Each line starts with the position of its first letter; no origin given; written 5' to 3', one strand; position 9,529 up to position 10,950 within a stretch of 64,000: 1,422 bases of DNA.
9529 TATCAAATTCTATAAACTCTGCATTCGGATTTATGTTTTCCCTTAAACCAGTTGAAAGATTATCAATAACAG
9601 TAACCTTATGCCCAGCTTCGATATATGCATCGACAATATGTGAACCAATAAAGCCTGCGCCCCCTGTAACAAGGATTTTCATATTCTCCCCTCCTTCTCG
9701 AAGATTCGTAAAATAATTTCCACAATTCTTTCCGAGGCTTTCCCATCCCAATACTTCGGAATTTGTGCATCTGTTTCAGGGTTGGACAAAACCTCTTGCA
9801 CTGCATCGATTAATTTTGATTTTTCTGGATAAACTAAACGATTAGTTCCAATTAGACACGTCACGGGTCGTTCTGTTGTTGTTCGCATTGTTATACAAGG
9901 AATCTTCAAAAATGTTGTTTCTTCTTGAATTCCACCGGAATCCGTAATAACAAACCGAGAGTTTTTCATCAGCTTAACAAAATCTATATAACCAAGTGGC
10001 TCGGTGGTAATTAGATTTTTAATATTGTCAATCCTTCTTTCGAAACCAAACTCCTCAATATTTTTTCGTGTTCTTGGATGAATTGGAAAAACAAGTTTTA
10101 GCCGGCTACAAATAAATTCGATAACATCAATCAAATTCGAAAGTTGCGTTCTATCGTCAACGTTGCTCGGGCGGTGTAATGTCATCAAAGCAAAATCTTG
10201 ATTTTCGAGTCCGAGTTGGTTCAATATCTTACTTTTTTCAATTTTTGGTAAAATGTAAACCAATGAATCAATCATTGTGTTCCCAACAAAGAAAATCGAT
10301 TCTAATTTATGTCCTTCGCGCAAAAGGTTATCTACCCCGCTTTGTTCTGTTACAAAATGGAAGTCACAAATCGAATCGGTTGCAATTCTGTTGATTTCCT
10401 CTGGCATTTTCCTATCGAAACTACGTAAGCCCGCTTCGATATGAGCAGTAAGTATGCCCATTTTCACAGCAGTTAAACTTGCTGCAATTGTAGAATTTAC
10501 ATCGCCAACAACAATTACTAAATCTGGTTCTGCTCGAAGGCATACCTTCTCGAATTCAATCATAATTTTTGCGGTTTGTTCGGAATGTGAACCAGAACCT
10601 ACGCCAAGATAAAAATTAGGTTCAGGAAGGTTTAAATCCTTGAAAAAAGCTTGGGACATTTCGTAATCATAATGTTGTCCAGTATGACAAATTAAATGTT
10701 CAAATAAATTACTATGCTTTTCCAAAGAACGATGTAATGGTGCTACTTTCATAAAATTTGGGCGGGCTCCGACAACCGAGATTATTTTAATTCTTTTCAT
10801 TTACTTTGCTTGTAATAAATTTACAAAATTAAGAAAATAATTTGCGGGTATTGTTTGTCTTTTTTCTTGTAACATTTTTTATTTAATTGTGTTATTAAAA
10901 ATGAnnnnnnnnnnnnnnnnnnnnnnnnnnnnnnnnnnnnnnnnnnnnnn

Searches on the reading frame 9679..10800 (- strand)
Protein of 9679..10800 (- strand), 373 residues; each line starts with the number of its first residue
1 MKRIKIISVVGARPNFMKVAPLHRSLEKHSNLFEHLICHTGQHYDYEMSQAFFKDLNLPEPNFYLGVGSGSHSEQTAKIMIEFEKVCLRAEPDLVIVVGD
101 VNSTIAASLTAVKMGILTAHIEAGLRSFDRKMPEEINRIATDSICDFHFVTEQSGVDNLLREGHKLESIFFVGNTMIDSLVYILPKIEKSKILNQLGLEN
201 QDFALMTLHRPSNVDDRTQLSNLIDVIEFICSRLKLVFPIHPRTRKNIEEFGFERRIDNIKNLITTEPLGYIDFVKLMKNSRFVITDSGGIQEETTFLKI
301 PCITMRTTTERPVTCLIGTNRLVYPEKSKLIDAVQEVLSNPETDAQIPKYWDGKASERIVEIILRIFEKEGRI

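Call 78: search_protein_families(library=pfam, proteins=[window:9679-10800:-], max_evalue=0.00001)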
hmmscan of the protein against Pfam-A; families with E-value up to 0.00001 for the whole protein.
window:9679-10800:- (373 aa): 1 family
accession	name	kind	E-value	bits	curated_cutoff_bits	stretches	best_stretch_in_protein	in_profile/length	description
PF02350.25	Epimerase_2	-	5.5e-110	367.9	30.6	1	29-363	5-346/347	UDP-N-acetylglucosamine 2-epimerase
